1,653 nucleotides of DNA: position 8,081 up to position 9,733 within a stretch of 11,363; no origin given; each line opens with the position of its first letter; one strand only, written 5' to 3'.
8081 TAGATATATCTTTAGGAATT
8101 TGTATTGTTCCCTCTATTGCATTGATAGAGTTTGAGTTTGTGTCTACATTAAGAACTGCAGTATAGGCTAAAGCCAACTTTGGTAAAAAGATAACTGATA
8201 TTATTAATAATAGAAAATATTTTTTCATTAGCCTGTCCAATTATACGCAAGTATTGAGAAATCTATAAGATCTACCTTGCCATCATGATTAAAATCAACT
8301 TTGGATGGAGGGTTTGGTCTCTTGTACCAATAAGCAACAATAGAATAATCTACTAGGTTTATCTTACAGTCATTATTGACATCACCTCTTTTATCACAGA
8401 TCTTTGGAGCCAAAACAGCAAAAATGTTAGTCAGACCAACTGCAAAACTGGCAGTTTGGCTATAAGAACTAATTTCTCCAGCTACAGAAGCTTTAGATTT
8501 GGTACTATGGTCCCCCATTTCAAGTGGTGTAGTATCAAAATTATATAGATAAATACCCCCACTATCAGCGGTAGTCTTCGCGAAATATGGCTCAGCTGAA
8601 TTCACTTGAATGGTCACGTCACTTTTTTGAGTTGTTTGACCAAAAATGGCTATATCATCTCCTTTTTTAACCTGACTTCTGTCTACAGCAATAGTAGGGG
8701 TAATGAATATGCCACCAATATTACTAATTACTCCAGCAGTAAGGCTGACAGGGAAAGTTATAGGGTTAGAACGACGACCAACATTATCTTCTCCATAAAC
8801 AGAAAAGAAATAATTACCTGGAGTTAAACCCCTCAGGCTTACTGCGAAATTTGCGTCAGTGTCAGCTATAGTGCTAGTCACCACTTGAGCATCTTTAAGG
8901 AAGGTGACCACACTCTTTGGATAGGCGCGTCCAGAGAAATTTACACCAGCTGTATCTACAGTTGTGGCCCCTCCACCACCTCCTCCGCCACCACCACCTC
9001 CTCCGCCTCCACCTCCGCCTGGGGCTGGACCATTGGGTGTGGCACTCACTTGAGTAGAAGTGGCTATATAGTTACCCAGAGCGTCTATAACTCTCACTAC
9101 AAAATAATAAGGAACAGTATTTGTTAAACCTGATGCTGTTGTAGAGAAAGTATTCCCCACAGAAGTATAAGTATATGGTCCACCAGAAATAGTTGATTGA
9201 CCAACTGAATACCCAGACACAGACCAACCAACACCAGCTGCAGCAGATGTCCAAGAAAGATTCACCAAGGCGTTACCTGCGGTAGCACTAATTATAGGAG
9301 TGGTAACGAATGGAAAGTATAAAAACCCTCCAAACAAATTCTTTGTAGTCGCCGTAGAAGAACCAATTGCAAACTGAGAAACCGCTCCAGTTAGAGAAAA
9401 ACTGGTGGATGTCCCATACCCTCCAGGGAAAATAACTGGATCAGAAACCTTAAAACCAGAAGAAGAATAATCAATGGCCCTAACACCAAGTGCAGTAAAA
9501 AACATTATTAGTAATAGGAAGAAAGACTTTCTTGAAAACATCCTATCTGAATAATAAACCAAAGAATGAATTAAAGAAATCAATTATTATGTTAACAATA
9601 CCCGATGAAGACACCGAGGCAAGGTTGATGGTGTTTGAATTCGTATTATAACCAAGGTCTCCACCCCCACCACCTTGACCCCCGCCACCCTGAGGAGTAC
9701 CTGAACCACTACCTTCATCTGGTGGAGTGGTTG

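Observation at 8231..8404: Canonical duplicated Ca-binding dockerin at the C-terminus of an FN3/Ig-like protein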

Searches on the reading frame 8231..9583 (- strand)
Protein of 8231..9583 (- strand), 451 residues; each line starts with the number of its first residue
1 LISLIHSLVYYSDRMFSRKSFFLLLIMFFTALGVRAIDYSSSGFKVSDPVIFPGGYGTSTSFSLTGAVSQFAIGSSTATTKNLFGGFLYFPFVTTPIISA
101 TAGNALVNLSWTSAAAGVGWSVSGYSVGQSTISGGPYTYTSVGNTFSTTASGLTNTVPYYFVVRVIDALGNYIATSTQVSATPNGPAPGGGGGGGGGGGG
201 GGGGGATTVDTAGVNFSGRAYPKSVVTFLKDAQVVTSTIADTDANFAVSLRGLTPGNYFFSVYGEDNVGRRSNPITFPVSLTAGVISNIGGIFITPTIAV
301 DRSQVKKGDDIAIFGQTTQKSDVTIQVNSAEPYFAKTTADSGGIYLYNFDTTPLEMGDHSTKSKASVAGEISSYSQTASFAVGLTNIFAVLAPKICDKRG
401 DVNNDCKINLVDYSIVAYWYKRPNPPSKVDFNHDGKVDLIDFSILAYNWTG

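Call 5: search_protein_families(library=pfam, proteins=[window:8231-9583:-], max_evalue=1)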
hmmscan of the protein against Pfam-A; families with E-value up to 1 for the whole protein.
window:8231-9583:- (451 aa): 3 families
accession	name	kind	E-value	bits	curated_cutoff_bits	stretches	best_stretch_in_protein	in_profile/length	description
PF00404.24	Dockerin_1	-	6.8e-07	29.8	22.9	1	400-445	2-52/57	Dockerin type I domain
PF17936.7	Big_6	-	5.2e-06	27.1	27.6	1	207-279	8-81/83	Bacterial Ig domain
PF18981.6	InlK_D3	-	0.0027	18.2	25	1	223-279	17-73/75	Internalin K domain (D3/D4)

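Call 6: search_protein_families(library=ncbifam, proteins=[window:8231-9583:-], max_evalue=1)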
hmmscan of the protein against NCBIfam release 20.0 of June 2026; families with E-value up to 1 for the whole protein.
window:8231-9583:- (451 aa): 0 families

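Call 8: find_homologous_proteins(query=window:8231-9541:-)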
Query window:8231-9541:- (437 aa): 969 proteins with E <= 0.001 among 8000 candidates; the best 120 are listed.
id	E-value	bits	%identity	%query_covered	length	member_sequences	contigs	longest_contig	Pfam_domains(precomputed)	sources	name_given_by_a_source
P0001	1.8e-177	609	65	99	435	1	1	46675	PF00404.25,PF17936.8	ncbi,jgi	ncbi:MAG: hypothetical protein RLZZ67_575 [Candidatus Parcubacteria bacterium]|jgi:hypothetical prot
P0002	5.8e-175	600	65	100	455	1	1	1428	PF00404.25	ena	-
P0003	8.9e-175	600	65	97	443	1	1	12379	PF00404.25,PF17936.8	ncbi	-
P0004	7.0e-172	590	65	99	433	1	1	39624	PF00404.25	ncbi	-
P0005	2.8e-171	588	64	97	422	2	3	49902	PF00404.25,PF17936.8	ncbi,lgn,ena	-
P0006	5.6e-166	571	63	99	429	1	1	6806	PF00404.25,PF17936.8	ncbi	-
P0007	2.4e-165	569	62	98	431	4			PF00404.25,PF17936.8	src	-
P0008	2.4e-165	569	62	100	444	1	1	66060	PF00404.25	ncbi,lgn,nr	ncbi:MAG TPA: dockerin type I repeat-containing protein [Candidatus Paceibacterota bacterium]|nr:doc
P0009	5.0e-165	568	63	98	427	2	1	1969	PF00404.25,PF17936.8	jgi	jgi:hypothetical protein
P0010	9.1e-165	567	62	100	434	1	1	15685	PF00404.25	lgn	-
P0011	5.4e-164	564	60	100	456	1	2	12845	PF17936.8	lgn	-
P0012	1.7e-163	563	62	95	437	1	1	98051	PF00404.25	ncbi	-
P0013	8.3e-162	557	61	99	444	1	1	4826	PF00404.25,PF17936.8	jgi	jgi:hypothetical protein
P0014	4.5e-161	555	61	95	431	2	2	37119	PF00404.25,PF17936.8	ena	-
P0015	8.0e-161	554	61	98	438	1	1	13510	PF00404.25,PF17936.8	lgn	-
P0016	3.5e-159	548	61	98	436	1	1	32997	PF00404.25,PF17936.8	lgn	-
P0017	5.7e-157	541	59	100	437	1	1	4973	PF00404.25,PF17936.8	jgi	jgi:hypothetical protein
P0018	2.8e-156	539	59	100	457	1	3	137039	PF00404.25,PF17936.8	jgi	jgi:hypothetical protein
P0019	2.3e-155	536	60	100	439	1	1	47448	PF00404.25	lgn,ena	-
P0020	1.2e-154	533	58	100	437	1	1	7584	PF00404.25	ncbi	-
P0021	2.6e-153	529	59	97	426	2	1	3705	PF00404.25,PF17936.8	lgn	-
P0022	3.2e-153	529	58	98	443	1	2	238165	PF00404.25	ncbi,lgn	-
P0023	2.5e-152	526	57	99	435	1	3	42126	PF00404.25,PF17936.8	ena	-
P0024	1.4e-150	520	60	95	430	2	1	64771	PF00404.25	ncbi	ncbi:MAG: dockerin type I repeat-containing protein [Patescibacteria group bacterium]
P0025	2.7e-150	519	57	98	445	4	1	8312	PF00404.25,PF17936.8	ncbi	-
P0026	3.4e-150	519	58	99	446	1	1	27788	PF00404.25,PF17936.8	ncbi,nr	ncbi:MAG: hypothetical protein HYW79_02780 [Parcubacteria group bacterium]|nr:hypothetical protein [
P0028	6.7e-148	511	56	95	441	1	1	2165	PF00404.25,PF17936.8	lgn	-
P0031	5.6e-146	505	55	100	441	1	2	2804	PF00404.25,PF17936.8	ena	-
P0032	8.8e-146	504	55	100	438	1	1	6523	PF00404.25,PF17936.8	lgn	-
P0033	1.3e-145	504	56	99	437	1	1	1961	PF00404.25,PF17936.8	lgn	-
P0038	5.9e-143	495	54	95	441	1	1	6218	PF00404.25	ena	-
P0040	9.6e-143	494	57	95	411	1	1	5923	PF00404.25,PF17936.8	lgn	-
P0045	1.1e-141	491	56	100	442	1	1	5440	PF00404.25,PF00041.28,PF17936.8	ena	-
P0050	5.4e-141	488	54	98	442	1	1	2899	PF00404.25,PF17936.8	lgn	-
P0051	5.6e-141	488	61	87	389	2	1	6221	PF00404.25,PF17936.8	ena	-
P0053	2.2e-140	486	54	98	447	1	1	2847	PF00404.25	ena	-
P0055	4.7e-140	485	56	95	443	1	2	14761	PF00404.25,PF17936.8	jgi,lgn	-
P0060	1.2e-138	481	53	100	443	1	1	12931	PF00404.25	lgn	-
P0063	1.8e-138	480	55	100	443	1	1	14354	PF00404.25,PF19077.7,PF17936.8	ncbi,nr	ncbi:MAG: dockerin type I repeat-containing protein [Candidatus Kaiserbacteria bacterium]|nr:dockeri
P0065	3.8e-138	479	54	99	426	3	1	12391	PF00404.25,PF17936.8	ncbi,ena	-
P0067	6.3e-138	478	56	99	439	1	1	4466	PF00404.25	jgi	jgi:hypothetical protein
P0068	6.6e-138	478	52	100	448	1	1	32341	PF00404.25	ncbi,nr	ncbi:MAG: Di-glucose-binding within endoplasmic reticulum [Parcubacteria group bacterium Greene0416_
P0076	4.1e-137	476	54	99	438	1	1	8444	PF00404.25,PF17936.8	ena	-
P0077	9.3e-137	474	55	99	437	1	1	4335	PF00404.25,PF17936.8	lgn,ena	-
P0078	2.3e-136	473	55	100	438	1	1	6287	PF00404.25,PF17936.8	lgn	-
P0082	8.0e-136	471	56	95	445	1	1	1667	PF00404.25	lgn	-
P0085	2.0e-135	470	54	99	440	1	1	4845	PF00404.25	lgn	-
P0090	8.2e-135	468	51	98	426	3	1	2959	PF00404.25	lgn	-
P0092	9.0e-135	468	57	95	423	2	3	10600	PF00404.25,PF17936.8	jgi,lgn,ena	-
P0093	1.1e-134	468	55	98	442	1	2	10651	PF00404.25,PF17936.8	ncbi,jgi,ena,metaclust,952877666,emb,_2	jgi:hypothetical protein|metaclust:\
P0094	1.6e-134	467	55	99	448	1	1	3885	PF00404.25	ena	-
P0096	3.3e-134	466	55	99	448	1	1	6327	PF00404.25,PF17936.8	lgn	-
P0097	3.9e-134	466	56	91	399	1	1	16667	PF00404.25,PF17936.8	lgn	-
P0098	4.0e-134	466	55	98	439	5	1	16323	PF00404.25,PF17936.8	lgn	-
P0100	5.8e-134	465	55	99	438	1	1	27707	PF00404.25,PF17936.8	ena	-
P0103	9.5e-134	465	58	87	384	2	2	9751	PF00404.25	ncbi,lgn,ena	-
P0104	1.3e-133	464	56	99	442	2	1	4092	PF00404.25,PF17936.8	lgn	-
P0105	1.5e-133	464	53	95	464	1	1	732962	-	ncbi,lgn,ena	-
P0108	2.1e-133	463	55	98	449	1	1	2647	PF00404.25,PF19077.7,PF17936.8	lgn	-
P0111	4.4e-133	462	53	98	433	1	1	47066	PF00404.25,PF17936.8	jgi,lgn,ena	-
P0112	6.9e-133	462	52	99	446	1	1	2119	PF00404.25,PF17936.8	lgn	-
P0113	8.1e-133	461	52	98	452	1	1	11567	PF00404.25,PF17936.8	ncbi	-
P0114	9.6e-133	461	54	99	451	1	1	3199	PF00404.25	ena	-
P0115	1.2e-132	461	54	95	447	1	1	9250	PF00404.25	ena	-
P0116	1.5e-132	461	55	95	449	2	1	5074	PF00404.25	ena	-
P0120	3.6e-132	459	52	100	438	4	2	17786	PF00404.25,PF17936.8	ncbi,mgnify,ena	mgnify:FL=1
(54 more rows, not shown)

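Call 12: find_encoding_contigs(protein=P0105, flank=10000, max_places=2)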
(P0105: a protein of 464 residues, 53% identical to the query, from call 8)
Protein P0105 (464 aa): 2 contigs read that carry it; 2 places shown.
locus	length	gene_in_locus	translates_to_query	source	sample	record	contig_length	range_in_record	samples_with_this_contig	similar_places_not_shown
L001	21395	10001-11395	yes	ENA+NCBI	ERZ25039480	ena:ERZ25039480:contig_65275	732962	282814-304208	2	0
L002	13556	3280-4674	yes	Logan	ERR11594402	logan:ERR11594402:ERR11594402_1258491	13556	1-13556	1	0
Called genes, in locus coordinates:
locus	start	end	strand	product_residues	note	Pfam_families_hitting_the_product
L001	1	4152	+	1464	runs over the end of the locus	-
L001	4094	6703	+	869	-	-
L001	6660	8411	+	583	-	PF13884:Peptidase_S74, PF16403:Bact_surface_Ig-like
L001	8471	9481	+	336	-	PF13354:Beta-lactamase2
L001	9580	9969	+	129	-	-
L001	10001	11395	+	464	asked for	-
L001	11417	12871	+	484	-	-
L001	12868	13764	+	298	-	-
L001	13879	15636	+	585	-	PF00963:Cohesin (weak), PF19077:Big_13 (faint)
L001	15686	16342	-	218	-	PF00156:Pribosyltran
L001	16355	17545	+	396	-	PF11104:PilM_2, PF14450:FtsA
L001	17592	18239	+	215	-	-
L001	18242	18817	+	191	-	-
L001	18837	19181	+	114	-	-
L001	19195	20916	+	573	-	PF05157:MshEN, PF00437:T2SSE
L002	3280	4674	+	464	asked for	-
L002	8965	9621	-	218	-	PF00156:Pribosyltran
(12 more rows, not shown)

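Call 29: find_encoding_contigs(protein=P0008, flank=10000, max_places=1)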
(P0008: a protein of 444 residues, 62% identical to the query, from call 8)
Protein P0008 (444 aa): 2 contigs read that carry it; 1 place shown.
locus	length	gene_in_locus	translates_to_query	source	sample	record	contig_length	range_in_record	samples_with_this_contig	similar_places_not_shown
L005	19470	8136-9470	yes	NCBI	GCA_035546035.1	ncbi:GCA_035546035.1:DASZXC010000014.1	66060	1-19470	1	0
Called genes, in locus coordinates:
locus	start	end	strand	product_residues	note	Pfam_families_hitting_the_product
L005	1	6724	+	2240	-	?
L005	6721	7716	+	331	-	PF13354:Beta-lactamase2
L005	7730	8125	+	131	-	-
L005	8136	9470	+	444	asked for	PF00404:Dockerin_1 (faint)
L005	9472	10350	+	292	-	-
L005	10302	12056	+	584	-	PF19077:Big_13 (faint)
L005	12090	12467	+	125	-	PF00903:Glyoxalase, PF12681:Glyoxalase_2 (weak), PF13669:Glyoxalase_4 (faint)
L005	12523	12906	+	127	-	PF07681:DoxX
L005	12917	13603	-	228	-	PF00072:Response_reg, PF00486:Trans_reg_C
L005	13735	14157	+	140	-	PF08570:DUF1761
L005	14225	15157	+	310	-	PF17773:UPF0176_N, PF00581:Rhodanese, PF12368:Rhodanese_C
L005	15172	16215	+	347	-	PF01594:AI-2E_transport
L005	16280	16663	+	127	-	PF07291:MauE, PF07681:DoxX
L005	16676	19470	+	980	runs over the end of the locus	PF00580:UvrD-helicase, PF13245:AAA_19, PF13361:UvrD_C, PF13538:UvrD_C_2 (faint), PF12705:PDDEXK_1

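Call 30: find_encoding_contigs(protein=P0022, flank=10000, max_places=1)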
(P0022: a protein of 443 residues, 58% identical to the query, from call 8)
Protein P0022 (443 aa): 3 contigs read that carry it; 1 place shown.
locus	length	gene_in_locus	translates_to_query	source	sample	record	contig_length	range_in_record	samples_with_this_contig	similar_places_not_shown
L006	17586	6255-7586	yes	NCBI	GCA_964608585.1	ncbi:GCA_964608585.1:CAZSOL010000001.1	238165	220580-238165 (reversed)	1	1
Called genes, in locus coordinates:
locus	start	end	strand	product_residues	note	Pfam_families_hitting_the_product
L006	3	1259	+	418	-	?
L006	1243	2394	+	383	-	-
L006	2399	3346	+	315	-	PF13354:Beta-lactamase2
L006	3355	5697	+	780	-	-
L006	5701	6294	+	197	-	-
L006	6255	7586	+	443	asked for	PF00404:Dockerin_1 (weak)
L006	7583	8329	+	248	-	-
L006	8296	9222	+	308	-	-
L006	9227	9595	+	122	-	PF01641:SelR, PF24046:At4g08330 (faint)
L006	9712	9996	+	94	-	PF00076:RRM_1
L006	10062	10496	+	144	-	PF02643:DUF192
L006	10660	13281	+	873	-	PF03477:ATP-cone, PF00317:Ribonuc_red_lgN, PF02867:Ribonuc_red_lgC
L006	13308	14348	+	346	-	PF00268:Ribonuc_red_sm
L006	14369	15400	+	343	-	PF00044:Gp_dh_N, PF02800:Gp_dh_C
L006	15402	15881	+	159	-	PF02502:LacAB_rpiB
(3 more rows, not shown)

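Call 39: find_related_loci(query=A1, collection=genome_contigs, flank=7000)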
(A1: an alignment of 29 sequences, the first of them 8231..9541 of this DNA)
Query A1 (437 aa) in genome_contigs; peptide patterns used: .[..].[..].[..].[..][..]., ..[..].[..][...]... (x = any residue, [..] = any of these).
600 stretches matched a pattern (row limit reached: there are more); 574 encode a relative of the query (tblastn E <= 1e-3); the best 80 are kept; 80 distinct loci.
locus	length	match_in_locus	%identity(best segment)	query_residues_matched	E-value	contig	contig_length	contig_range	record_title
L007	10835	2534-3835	65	4-437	6e-170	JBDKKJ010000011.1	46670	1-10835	MAG: Candidatus Parcubacteria bacterium isolate gunnisonriver_2019_sw_WHONDRS-S19S_0062_B_bin.4 scaffold_1117426, whole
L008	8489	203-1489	63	5-437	2e-168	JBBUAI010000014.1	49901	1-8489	MAG: Patescibacteria group bacterium isolate H51-bin080_1 H51_bin080_1_000000000014, whole genome shotgun sequence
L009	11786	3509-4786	62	9-437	5e-165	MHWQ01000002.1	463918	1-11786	MAG: Candidatus Zambryskibacteria bacterium RIFCSPLOWO2_02_FULL_51_21 rifcsplowo2_02_scaffold_12, whole genome shotgun s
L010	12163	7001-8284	65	14-437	3e-164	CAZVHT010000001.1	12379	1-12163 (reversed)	MAG TPA_asm: uncultured Candidatus Saccharibacteria bacterium isolate binchicken_co203_588 genome assembly, contig: k141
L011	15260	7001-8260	63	22-437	3e-160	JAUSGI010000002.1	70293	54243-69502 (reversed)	MAG: bacterium isolate E14_metabat.bin.111 E14_k141_21506, whole genome shotgun sequence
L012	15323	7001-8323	59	1-437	2e-151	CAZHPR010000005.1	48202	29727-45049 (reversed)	MAG TPA_asm: uncultured Candidatus Saccharibacteria bacterium isolate SRP300315_co1_17 genome assembly, contig: NODE_361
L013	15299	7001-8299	59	8-437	8e-150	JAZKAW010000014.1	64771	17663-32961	MAG: Patescibacteria group bacterium isolate ADI_H3L2_1_122_18_3-bin049_1 ADIH3L21_B049_1_000000000014, whole genome sho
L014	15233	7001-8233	59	22-437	5e-148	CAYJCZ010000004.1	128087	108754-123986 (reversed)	MAG TPA_asm: uncultured Candidatus Saccharibacteria bacterium isolate ERP123247_co1_110 genome assembly, contig: NODE_60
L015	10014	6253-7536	62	5-437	1e-147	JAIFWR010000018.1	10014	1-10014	MAG: Candidatus Parcubacteria bacterium isolate viral-cat_58_25 PAFVLPS_2018_scaffold_77297, whole genome shotgun sequen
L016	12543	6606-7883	58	12-437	1e-143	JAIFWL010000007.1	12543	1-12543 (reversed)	MAG: Candidatus Parcubacteria bacterium isolate viral-cat_46_8 PAFVLPS_2018_scaffold_28705, whole genome shotgun sequenc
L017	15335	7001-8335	56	1-437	1e-140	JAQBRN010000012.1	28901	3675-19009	MAG: Parcubacteria group bacterium isolate RYN_400 scaffold_1281076, whole genome shotgun sequence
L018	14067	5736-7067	55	4-437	1e-139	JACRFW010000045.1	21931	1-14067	MAG: Candidatus Magasanikbacteria bacterium isolate NC_groundwater_1735_Pr3_B-0.1um_49_411 SR-2_scaffold_141_2997939, wh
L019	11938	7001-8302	55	4-437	2e-138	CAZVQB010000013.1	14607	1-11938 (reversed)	MAG TPA_asm: uncultured Candidatus Saccharibacteria bacterium isolate SRP135725_co1_407 genome assembly, contig: NODE_55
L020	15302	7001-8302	56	7-437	3e-137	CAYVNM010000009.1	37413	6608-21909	MAG TPA_asm: uncultured Candidatus Saccharibacteria bacterium isolate SRP278252_co2_282 genome assembly, contig: NODE_21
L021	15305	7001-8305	57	7-437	5e-137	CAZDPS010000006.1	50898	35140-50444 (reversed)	MAG TPA_asm: uncultured Candidatus Saccharibacteria bacterium isolate SRP300315_co1_23 genome assembly, contig: NODE_325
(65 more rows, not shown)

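Call 52: search_protein_families(library=pfam, alignment_id=A1, max_evalue=0.01)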
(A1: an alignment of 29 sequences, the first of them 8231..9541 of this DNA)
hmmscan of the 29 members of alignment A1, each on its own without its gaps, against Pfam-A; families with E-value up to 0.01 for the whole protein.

A. member 1, window:8231-9541:- (437 aa): 3 families
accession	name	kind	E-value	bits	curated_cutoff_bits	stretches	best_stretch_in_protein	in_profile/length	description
PF00404.24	Dockerin_1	-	6.4e-07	29.9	22.9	1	386-431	2-52/57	Dockerin type I domain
PF17936.7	Big_6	-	4.5e-06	27.2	27.6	1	193-265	8-81/83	Bacterial Ig domain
PF18981.6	InlK_D3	-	0.0025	18.3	25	1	209-265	17-73/75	Internalin K domain (D3/D4)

B. families by the number of members that match (of 29 scanned): 10 families
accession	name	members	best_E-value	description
PF17936.7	Big_6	27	3.3e-09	Bacterial Ig domain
PF00404.24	Dockerin_1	27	8.2e-09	Dockerin type I domain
PF19077.6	Big_13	8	5.3e-06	Bacterial Ig-like domain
PF00041.27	fn3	5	0.0019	Fibronectin type III domain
PF07495.19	Y_Y_Y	3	0.0025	Y_Y_Y domain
PF25788.1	Ig_Rha78A_N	1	0.0019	Rha78A-like, N-terminal immunoglobulin domain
PF18981.6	InlK_D3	1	0.0025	Internalin K domain (D3/D4)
PF16656.11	Pur_ac_phosph_N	1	0.0045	Purple acid Phosphatase, N-terminal domain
PF24489.1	Ig_J_second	1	0.0088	Tip attachment protein J second Ig-like domain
PF23616.1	Ig_GEX2_N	1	0.009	GEX2 N-terminal Ig-like domain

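Call 66: list_cluster_members(proteins=[P0121, window:8231-9541:-, window:8231-9505:-, window:7461-8228:-])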
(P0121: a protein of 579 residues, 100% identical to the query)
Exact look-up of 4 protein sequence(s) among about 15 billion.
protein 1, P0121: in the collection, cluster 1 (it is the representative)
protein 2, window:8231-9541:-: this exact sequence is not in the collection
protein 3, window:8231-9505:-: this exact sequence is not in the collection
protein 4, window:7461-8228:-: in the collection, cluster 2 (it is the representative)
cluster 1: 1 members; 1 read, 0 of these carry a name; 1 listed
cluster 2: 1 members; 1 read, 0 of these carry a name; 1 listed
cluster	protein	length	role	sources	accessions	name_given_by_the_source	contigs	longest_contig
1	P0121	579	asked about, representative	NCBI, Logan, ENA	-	-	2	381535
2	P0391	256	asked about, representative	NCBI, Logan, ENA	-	-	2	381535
